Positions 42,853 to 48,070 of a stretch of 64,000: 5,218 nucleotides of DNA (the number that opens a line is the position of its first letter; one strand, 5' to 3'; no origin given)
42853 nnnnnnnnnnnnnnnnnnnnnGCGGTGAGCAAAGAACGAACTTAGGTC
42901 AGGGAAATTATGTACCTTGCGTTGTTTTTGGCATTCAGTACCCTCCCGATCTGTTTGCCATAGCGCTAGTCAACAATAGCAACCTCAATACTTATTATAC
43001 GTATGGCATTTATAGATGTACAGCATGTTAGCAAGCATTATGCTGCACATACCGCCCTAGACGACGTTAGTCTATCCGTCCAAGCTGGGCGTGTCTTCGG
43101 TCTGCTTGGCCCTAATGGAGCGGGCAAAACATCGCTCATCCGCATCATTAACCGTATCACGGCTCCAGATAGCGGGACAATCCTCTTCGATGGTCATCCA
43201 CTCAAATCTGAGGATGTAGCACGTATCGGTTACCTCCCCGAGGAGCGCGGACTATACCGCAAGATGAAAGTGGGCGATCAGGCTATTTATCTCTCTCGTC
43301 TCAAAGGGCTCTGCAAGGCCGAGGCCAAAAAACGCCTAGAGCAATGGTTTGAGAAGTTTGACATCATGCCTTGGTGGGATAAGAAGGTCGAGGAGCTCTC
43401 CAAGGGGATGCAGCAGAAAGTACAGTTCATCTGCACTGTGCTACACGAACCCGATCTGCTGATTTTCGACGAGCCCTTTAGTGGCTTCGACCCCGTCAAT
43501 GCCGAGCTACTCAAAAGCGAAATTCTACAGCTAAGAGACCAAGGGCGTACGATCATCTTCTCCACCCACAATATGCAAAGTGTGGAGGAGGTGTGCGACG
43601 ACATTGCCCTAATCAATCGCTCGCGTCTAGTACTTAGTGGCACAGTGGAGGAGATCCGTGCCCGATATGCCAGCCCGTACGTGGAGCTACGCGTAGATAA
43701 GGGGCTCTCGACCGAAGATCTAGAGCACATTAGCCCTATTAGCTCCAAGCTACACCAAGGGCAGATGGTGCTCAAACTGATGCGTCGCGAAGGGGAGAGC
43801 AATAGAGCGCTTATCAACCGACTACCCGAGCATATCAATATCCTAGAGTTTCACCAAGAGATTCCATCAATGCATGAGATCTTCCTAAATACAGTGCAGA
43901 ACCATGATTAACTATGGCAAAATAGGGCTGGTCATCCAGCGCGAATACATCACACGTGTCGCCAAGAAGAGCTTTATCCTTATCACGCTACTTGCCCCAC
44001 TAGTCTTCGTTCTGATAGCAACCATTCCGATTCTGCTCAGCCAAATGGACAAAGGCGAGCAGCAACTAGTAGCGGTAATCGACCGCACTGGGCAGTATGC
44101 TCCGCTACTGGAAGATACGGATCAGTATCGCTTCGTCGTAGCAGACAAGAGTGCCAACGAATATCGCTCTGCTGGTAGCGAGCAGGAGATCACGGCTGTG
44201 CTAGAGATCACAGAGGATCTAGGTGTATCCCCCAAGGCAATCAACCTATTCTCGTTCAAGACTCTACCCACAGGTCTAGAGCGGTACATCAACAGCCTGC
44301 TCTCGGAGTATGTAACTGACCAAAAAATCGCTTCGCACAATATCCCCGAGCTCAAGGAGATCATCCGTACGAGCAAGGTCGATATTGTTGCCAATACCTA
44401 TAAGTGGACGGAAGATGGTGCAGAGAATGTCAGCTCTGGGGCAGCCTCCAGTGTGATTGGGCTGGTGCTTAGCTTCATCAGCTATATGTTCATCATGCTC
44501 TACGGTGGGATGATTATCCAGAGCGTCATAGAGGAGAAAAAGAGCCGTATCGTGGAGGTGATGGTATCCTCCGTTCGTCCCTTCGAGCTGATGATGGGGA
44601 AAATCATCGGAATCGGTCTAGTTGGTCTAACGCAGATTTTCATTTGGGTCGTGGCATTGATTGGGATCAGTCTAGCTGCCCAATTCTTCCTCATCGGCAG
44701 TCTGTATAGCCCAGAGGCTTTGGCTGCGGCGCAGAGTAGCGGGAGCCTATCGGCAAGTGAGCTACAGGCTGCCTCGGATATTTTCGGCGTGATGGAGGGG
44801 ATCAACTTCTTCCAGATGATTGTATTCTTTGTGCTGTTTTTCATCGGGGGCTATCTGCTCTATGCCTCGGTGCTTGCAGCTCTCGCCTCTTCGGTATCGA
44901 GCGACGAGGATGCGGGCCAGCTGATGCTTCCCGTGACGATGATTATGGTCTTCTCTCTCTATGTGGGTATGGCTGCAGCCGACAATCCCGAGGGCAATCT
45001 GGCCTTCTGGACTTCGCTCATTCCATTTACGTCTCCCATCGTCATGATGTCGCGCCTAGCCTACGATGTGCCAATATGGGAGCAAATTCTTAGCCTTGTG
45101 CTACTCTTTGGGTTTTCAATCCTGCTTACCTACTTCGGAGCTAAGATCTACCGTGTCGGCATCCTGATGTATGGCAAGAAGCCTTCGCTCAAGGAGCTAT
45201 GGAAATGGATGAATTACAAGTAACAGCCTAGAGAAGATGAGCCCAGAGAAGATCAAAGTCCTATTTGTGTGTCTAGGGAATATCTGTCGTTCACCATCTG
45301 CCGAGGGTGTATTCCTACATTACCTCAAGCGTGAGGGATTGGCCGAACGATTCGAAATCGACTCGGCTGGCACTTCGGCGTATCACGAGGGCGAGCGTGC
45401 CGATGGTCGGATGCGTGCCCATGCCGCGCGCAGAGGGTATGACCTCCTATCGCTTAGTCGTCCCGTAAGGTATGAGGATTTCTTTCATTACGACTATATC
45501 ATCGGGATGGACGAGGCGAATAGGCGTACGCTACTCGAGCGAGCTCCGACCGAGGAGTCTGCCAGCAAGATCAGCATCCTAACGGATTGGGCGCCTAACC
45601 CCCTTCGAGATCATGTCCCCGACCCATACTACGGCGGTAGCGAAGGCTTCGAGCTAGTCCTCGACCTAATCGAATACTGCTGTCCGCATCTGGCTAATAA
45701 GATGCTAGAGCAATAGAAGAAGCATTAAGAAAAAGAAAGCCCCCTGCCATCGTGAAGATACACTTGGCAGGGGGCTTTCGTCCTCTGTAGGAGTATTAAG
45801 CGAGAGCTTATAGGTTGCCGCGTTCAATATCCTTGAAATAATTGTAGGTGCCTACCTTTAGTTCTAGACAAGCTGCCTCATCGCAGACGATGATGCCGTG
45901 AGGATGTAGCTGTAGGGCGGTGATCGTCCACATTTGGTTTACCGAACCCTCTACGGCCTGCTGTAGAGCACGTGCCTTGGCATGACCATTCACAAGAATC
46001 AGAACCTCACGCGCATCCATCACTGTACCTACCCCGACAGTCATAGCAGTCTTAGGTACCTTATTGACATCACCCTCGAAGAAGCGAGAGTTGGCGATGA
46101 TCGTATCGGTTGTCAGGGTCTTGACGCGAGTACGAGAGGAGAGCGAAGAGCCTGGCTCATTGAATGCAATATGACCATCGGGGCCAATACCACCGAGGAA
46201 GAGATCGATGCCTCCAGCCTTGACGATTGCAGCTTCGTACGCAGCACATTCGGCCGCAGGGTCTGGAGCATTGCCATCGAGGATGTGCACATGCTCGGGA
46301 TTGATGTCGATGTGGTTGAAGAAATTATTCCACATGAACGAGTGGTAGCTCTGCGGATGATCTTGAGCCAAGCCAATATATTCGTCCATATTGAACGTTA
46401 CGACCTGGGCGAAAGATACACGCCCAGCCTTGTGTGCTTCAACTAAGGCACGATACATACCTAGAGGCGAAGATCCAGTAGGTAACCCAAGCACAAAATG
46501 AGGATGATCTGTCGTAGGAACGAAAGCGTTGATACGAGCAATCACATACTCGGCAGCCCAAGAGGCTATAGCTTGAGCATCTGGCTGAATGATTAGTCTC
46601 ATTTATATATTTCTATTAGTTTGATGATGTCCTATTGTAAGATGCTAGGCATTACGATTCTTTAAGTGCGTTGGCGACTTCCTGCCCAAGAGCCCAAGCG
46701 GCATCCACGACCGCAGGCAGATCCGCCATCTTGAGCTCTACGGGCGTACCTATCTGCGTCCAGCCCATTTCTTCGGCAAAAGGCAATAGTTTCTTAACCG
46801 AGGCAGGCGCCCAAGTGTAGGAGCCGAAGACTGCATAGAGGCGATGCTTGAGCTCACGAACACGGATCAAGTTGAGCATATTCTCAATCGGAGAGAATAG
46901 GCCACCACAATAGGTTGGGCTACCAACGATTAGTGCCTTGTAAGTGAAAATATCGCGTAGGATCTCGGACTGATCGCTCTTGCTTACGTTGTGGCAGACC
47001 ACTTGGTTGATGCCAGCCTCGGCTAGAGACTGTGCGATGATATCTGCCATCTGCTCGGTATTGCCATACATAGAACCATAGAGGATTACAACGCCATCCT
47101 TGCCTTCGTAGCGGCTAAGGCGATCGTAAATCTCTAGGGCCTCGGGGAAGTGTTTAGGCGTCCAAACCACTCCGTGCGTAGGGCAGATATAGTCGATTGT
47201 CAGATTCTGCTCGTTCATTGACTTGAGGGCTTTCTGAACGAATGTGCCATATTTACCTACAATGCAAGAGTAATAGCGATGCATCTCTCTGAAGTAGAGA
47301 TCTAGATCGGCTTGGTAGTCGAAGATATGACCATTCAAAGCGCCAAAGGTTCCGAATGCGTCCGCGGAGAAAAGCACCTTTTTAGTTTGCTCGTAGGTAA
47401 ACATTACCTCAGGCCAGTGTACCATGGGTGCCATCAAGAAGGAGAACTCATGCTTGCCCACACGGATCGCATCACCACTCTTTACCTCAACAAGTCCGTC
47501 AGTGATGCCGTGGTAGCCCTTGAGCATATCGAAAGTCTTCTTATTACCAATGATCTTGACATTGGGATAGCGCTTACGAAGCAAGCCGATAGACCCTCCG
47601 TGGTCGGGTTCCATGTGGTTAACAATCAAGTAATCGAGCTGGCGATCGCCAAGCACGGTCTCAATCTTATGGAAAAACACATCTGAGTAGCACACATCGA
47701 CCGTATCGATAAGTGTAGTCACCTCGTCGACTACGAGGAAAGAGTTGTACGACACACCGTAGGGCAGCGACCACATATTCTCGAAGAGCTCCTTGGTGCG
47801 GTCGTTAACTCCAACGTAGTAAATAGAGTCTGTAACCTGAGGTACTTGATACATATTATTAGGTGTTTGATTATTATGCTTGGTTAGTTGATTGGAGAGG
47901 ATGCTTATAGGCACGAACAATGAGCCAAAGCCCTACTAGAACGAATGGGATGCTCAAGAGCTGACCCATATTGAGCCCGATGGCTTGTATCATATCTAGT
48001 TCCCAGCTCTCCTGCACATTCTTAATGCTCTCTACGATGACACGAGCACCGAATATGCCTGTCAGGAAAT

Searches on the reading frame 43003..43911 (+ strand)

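Call 51: search_protein_families(library=pfam, proteins=[window:43003-43911:+], max_evalue=0.00001)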
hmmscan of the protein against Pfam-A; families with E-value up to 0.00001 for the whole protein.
window:43003-43911:+ (302 aa): 3 families
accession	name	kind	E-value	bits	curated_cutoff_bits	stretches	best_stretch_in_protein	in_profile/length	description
PF00005.33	ABC_tran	-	1.2e-31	110.5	25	1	19-159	1-136/137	ABC transporter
PF13304.12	AAA_21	-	7.8e-13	49.6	27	1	130-192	236-301/304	AAA domain, putative AbiEii toxin, Type IV TA system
PF13732.12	DrrA1-3_C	-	1e-12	49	27.4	1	213-298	1-81/81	ATP-binding protein DrrA1-3-like, C-terminal domain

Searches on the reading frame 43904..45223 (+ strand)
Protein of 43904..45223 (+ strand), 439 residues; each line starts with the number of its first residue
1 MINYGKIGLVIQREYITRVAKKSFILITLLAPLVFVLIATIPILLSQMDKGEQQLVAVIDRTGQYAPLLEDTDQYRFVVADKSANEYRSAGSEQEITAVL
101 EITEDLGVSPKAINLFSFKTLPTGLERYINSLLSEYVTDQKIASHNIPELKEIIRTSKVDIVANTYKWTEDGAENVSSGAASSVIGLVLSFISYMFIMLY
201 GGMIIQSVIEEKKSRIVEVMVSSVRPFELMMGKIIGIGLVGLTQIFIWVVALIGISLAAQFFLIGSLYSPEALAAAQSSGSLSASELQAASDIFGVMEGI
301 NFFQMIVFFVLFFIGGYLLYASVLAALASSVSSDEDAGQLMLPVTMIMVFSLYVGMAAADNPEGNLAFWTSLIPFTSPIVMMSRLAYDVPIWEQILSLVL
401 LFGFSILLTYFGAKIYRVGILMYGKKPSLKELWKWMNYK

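Call 51: search_protein_families(library=pfam, proteins=[window:43904-45223:+], max_evalue=0.00001)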
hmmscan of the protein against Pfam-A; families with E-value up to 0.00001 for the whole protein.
window:43904-45223:+ (439 aa): 1 family
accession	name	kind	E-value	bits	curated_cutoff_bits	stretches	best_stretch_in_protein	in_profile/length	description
PF12698.13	ABC2_membrane_3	-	2.3e-51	175.4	31.6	1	22-412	1-345/347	ABC-2 family transporter protein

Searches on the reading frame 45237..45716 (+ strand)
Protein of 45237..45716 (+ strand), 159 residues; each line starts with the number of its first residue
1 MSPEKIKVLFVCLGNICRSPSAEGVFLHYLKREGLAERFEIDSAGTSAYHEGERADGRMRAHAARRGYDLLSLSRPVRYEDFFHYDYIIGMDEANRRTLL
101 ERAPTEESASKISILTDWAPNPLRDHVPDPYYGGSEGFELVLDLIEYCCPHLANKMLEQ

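Call 52: search_protein_families(library=pfam, proteins=[window:45237-45716:+], max_evalue=0.00001)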
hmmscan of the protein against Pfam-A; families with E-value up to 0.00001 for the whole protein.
window:45237-45716:+ (159 aa): 1 family
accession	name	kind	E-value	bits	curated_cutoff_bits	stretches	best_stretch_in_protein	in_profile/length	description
PF01451.26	LMWPc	-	1.7e-39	135.7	23.2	1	8-152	1-143/144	Low molecular weight phosphotyrosine protein phosphatase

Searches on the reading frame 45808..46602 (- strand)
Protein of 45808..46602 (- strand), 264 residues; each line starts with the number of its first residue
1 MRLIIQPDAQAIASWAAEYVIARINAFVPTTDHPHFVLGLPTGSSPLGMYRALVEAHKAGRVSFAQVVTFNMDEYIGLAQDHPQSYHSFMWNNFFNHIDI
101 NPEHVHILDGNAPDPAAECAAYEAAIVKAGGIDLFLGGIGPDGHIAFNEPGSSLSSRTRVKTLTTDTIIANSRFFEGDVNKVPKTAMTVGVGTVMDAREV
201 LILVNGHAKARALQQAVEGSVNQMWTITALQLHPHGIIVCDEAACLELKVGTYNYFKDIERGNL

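Call 52: search_protein_families(library=pfam, proteins=[window:45808-46602:-], max_evalue=0.00001)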
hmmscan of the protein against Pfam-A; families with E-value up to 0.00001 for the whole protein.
window:45808-46602:- (264 aa): 1 family
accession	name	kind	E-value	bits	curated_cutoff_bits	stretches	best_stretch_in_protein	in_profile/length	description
PF01182.26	Glucosamine_iso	-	2.4e-25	90.1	27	1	7-226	1-212/225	Glucosamine-6-phosphate isomerases/6-phosphogluconolactonase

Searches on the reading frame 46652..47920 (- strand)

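Call 52: search_protein_families(library=pfam, proteins=[window:46652-47920:-], max_evalue=0.00001)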
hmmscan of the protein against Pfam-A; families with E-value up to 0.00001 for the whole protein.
window:46652-47920:- (422 aa): 4 families
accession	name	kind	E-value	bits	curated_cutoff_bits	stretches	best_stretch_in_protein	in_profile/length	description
PF19583.5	ODP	-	5.5e-20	72.5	27.2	1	57-250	2-194/194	ODP family beta lactamase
PF00258.30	Flavodoxin_1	-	6.7e-13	49.4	25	1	279-400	1-131/143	Flavodoxin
PF00753.33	Lactamase_B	-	9.8e-11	42.4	22.7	1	56-195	4-157/196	Metallo-beta-lactamase superfamily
PF12724.12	Flavodoxin_5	-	1.6e-07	32.2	27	1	278-369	1-85/145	Flavodoxin domain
